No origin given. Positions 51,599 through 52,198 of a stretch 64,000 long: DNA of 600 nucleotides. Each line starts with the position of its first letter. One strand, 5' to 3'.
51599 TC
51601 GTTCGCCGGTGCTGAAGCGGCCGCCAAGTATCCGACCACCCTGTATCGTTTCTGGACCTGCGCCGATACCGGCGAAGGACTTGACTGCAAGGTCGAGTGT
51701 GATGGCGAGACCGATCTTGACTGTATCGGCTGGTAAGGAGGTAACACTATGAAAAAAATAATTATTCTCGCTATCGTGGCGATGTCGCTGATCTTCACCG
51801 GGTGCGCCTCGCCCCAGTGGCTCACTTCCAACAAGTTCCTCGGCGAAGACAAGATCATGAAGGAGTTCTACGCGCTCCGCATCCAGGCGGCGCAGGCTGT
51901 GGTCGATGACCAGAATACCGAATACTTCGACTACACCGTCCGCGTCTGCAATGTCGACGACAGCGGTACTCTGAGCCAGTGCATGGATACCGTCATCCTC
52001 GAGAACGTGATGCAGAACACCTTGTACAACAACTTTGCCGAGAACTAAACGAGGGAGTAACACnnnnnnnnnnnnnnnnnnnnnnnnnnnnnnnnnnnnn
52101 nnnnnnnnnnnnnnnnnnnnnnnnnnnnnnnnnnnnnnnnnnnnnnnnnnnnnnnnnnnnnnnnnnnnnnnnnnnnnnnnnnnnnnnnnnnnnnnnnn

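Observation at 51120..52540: Operon of four paralogous small lipoproteins with a conserved C-N-x-x-D-x(3-4)-[FL]-x-Q-C disulfide-loop motif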

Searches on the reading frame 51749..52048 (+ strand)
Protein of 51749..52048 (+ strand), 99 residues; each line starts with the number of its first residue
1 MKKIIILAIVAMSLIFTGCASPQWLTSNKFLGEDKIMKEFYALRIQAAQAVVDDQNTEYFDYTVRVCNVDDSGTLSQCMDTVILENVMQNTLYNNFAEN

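Call 3: search_protein_families(library=pfam, proteins=[window:51749-52048:+], max_evalue=1)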
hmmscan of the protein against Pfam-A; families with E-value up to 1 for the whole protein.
window:51749-52048:+ (99 aa): 2 families
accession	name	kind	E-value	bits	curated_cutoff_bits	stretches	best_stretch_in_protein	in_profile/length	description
PF12101.13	DUF3577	-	0.013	15.7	25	1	35-82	28-72/133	Protein of unknown function (DUF3577)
PF04268.17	SoxG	-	0.08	13.5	21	1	9-96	22-101/152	Sarcosine oxidase, gamma subunit family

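Call 4: search_protein_families(library=ncbifam, proteins=[window:51749-52048:+], max_evalue=1)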
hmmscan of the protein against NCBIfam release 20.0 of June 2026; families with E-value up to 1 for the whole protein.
window:51749-52048:+ (99 aa): 9 families
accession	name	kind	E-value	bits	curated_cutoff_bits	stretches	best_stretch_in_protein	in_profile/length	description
TIGR03352.1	VI_chp_3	equivalog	0.014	15.1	31.6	1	6-95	3-82/147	type VI secretion system lipoprotein TssJ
NF033216.1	lipo_YgdI_YgdR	subfamily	0.015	15.2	42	1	2-28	2-28/71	YgdI/YgdR family lipoprotein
NF033894.1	Eex_IncN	subfamily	0.021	14.7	33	1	2-33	1-36/65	EexN family lipoprotein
NF005597.0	PRK07329.1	equivalog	0.028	14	303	1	31-97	119-182/257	hypothetical protein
NF046038.1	NGK_0946_fam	subfamily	0.035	14.6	45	1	1-34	1-27/102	NGK_0946 family protein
NF047408.1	SA0632_fam_LP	equivalog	0.035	13.8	70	1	1-20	1-19/68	SA0632 family lipoprotein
NF045606.1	lipo_J517_1871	equivalog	0.05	13.6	60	1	1-31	1-29/133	J517_1871 family lipoprotein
NF041193.1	lipo_SP0191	subfamily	0.058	13.4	75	1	1-29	1-28/190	SP0191 family lipoprotein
NF050142.1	PG1828_fam_lipo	equivalog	0.11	13.2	50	1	1-21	1-21/59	PG1828 family lipoprotein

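Call 8: find_encoding_contigs(protein=window:51749-52048:+, flank=6000, max_places=10)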
Protein window:51749-52048:+ (99 aa): no gene with exactly this product is on record in the collection.

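Call 9: find_homologous_proteins(query=window:51749-52048:+, max_evalue=0.01)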
Query window:51749-52048:+ (99 aa): 6 proteins with E <= 0.01 among 9 candidates.
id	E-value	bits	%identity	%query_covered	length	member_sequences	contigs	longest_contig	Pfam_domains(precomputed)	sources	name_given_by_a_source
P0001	8.5e-59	213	100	100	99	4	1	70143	-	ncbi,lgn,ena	-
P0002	8.9e-47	175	83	99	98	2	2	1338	-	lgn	-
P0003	2.8e-46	173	82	99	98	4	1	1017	-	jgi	jgi:hypothetical protein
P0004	3.5e-46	173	79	100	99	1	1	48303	-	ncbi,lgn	-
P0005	2.4e-42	160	76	97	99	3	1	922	-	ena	-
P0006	8.2e-26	108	54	97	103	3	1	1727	-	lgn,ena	-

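Call 11: find_encoding_contigs(protein=P0004, flank=8000, max_places=6)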
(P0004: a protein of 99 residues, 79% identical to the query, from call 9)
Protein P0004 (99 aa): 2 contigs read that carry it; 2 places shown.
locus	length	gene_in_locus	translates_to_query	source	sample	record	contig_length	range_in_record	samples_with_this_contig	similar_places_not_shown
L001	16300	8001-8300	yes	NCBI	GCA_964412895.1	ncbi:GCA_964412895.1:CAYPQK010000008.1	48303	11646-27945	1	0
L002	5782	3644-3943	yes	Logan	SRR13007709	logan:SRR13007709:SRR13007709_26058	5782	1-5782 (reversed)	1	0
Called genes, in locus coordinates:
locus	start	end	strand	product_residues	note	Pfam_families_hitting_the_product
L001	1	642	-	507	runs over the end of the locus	PF00221:Lyase_aromatic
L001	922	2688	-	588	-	-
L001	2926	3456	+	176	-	PF03167:UDG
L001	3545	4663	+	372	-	PF00657:Lipase_GDSL (faint), PF13472:Lipase_GDSL_2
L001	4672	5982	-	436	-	PF00919:UPF0004, PF04055:Radical_SAM, PF18693:TRAM_2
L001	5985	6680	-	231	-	-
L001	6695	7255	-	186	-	PF01966:HD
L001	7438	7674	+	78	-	-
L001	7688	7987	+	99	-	-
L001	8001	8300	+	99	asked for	-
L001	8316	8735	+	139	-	-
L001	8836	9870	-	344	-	-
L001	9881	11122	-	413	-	-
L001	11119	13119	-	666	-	PF07715:Plug, PF00593:TonB_dep_Rec_b-barrel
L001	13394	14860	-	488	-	PF08323:Glyco_transf_5, PF13439:Glyco_transf_4 (weak), PF13579:Glyco_trans_4_4 (faint), PF00534:Glycos_transf_1, PF13692:Glyco_trans_1_4 (weak)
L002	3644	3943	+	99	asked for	-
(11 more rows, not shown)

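Call 12: find_encoding_contigs(protein=P0001, flank=8000, max_places=6)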
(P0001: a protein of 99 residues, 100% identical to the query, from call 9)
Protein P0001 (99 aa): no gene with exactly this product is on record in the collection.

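Call 14: find_encoding_contigs(protein=P0006, flank=8000)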
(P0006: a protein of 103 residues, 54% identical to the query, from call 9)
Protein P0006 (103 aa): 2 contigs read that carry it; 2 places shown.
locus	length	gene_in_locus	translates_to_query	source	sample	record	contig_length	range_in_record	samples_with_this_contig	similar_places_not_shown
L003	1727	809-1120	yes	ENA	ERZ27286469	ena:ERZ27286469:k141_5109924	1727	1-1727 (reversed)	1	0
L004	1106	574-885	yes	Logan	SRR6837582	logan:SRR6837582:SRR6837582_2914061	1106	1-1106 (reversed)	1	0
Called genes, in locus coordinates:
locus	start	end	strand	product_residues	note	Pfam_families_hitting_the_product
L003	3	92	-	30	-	?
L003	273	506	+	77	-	-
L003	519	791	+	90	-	-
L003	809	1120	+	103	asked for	-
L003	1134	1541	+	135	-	-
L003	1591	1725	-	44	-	?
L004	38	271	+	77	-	-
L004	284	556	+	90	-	-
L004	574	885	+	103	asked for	-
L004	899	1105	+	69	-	?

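Call 15: find_related_loci(query=A2, collection=genome_contigs, flank=10000)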
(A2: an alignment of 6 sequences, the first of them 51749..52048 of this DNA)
Query A2 (99 aa) in genome_contigs; peptide patterns used: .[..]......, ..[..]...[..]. (x = any residue, [..] = any of these).
34 stretches matched a pattern; 3 encode a relative of the query (tblastn E <= 1e-3); 3 distinct loci.
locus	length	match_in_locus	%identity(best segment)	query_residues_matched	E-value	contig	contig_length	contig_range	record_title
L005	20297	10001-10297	79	1-99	3e-54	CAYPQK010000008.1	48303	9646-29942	MAG TPA_asm: uncultured Spirochaetales bacterium isolate binchicken_co220_184 genome assembly, contig: NODE_356_length_4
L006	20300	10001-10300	54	1-97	8e-35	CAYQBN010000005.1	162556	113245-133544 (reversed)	MAG TPA_asm: uncultured Spirochaetales bacterium isolate binchicken_co135_5 genome assembly, contig: NODE_192_length_162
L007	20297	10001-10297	55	1-96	3e-32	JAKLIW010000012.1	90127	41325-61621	MAG: bacterium isolate RA.bin96 RA.bin96_12, whole genome shotgun sequence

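Call 33: search_protein_families(library=padloc, proteins=[window:51749-52048:+], max_evalue=1)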
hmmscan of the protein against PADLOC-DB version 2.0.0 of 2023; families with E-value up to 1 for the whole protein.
window:51749-52048:+ (99 aa): 0 families

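Call 34: search_protein_families(library=phrogs, proteins=[window:51749-52048:+], max_evalue=1)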
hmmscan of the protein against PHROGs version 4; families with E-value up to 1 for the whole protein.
window:51749-52048:+ (99 aa): 10 families
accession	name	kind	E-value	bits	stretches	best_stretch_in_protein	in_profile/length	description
phrog_35021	-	unknown function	0.0039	18.3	1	18-57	8-46/61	-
phrog_3224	-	unknown function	0.006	17.7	1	1-76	2-82/96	-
phrog_17010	-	unknown function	0.01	17.4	1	1-46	1-43/85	-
phrog_1119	-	moron, auxiliary metabolic gene and host takeover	0.042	15.2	1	1-48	1-44/78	Cor superinfection exclusion protein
phrog_8372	-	unknown function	0.047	14.6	1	1-27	1-24/58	-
phrog_2316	-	unknown function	0.058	14.2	1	1-61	1-62/191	-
phrog_902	-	unknown function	0.063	14.6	1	3-84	8-64/118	-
phrog_1353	-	unknown function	0.15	12.7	1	1-23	1-23/230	-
phrog_1754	-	unknown function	0.16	13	1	7-29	4-26/148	-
phrog_13472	-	unknown function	0.18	13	1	1-47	1-45/113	-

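Call 50: search_protein_representatives(alignment_id=A6)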
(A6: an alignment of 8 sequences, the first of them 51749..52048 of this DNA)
Query: 8 sequences, 99 profile positions. Proteins with E-value up to 0.001 (for the whole library): 79; up to 1e-10: 5; up to 1e-30: 2. The best 79 are listed.
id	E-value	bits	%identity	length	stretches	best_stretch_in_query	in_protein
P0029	3.2e-41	155.6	-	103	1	1-97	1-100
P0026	2.8e-37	143.0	-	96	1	1-97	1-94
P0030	9.2e-22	93.2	-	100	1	1-91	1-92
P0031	2.6e-17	78.9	-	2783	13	56-92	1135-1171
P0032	7.8e-11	58.1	-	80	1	3-88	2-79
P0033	4.0e-10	55.9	-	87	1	1-93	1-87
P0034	4.1e-10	55.8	-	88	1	1-93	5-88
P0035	4.6e-10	55.7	-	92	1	9-93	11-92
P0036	1.8e-09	53.8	-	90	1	8-93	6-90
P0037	1.8e-09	53.7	-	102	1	6-93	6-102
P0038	2.4e-09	53.4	-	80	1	7-89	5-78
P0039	3.4e-09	52.9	-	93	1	4-93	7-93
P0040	3.6e-09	52.8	-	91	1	1-93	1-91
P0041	5.7e-09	52.2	-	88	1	5-93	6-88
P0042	6.4e-09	52.0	-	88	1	5-93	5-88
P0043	9.6e-09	51.4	-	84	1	5-92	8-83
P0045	4.2e-08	49.4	-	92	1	6-93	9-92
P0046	4.7e-08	49.2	-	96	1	12-89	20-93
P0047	4.8e-08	49.2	-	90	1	1-90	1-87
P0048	6.2e-08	48.8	-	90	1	5-88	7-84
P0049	7.0e-08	48.7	-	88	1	1-87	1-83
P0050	9.8e-08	48.2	-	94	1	2-93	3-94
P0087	4.3e-05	39.7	-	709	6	60-82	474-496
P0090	7.9e-05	38.9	-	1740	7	60-78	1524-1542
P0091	1.2e-04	38.3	-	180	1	12-87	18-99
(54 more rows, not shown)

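Call 53: list_cluster_members(proteins=[P0030, P0032, P0033, P0034, P0035, P0036, P0037, P0039, P0040, P0091])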
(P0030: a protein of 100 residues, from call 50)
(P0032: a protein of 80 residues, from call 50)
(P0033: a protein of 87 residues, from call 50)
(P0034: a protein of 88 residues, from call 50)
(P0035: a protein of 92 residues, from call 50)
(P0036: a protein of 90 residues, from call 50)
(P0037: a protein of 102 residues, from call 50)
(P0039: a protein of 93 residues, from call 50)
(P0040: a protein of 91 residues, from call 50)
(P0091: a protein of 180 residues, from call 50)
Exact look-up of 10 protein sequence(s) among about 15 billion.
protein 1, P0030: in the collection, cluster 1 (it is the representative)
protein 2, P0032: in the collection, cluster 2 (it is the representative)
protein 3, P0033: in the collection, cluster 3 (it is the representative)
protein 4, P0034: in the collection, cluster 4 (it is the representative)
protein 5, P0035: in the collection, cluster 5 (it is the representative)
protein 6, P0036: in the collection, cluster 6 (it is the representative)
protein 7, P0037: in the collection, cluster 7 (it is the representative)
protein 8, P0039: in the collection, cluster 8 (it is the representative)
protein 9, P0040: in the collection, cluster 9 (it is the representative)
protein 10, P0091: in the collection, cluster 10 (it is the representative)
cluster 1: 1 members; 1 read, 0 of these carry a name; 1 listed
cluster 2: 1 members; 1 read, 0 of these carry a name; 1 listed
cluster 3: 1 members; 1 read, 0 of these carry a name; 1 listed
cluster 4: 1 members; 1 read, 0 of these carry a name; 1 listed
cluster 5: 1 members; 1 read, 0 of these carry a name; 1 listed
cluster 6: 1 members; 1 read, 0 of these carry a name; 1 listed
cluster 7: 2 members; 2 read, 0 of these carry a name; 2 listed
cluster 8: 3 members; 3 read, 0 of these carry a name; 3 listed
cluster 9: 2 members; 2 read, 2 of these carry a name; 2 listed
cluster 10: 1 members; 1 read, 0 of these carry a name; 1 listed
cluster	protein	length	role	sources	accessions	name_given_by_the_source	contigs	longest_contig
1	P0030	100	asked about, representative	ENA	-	-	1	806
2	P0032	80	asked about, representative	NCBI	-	-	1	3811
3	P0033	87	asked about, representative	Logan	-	-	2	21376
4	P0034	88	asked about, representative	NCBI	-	-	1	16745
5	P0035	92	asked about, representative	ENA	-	-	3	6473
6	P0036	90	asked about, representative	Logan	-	-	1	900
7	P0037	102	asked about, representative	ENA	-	-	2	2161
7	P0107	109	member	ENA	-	-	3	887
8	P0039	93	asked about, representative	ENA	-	-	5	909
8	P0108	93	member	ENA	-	-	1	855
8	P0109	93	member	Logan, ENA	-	-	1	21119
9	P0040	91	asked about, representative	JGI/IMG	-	hypothetical protein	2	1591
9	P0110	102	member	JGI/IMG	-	hypothetical protein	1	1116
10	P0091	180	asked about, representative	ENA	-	-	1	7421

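Call 55: find_encoding_contigs(protein=P0033, flank=6000, max_places=2)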
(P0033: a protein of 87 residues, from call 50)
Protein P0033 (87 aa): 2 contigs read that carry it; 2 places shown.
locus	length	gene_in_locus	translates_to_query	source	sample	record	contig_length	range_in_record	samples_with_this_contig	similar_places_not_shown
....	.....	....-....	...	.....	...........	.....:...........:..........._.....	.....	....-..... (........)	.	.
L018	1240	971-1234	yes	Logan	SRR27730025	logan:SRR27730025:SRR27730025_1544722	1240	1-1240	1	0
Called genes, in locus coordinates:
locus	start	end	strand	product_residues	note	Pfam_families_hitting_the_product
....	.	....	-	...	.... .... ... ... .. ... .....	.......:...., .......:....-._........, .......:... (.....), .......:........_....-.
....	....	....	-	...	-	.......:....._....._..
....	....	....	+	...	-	-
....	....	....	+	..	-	-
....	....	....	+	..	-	-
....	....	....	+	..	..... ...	-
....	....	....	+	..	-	-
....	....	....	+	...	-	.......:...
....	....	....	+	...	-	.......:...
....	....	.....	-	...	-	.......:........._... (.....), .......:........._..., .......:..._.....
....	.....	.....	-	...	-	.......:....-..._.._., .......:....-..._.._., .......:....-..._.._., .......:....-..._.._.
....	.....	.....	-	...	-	-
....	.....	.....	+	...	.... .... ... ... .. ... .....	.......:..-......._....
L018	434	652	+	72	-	-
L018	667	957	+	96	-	-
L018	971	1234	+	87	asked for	-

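Call 58: find_encoding_contigs(protein=P0034, flank=6000, max_places=2)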
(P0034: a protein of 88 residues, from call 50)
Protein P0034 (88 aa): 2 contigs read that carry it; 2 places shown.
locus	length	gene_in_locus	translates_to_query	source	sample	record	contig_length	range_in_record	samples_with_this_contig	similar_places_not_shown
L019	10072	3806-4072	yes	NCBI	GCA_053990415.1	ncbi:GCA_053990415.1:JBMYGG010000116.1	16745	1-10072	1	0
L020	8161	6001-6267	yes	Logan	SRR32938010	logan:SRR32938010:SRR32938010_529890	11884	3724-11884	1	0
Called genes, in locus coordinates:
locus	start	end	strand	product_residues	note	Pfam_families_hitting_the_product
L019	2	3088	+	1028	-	?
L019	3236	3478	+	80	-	-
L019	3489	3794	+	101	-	-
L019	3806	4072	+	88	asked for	-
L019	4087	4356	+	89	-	-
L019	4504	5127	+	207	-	PF00293:NUDIX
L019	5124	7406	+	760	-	PF00515:TPR_1 (faint), PF07719:TPR_2 (faint), PF13174:TPR_6 (faint), PF13181:TPR_8 (faint), PF13424:TPR_12 (faint), PF13428:TPR_14 (faint), PF13432:TPR_16, PF01464:SLT, +1 more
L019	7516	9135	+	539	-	PF07690:MFS_1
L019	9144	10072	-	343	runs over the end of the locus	PF08331:QueG_DUF1730, PF13484:Fer4_16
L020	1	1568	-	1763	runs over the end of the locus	?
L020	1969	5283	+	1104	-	PF04151:PPC (weak)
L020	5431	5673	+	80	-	-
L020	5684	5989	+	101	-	-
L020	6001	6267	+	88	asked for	-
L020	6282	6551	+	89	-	-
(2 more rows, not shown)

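Call 65: find_related_loci(query=A9, collection=metagenome_contigs, flank=4000)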
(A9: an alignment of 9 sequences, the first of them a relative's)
Query A9 (87 aa) in metagenome_contigs; peptide patterns used: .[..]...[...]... (x = any residue, [..] = any of these).
111 stretches matched a pattern; 14 encode a relative of the query (tblastn E <= 1e-3); 14 distinct loci.
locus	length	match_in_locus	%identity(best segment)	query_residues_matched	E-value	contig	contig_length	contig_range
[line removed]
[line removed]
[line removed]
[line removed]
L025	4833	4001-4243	45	8-87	3e-18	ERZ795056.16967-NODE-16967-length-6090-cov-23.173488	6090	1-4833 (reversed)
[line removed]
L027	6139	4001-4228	41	3-87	5e-18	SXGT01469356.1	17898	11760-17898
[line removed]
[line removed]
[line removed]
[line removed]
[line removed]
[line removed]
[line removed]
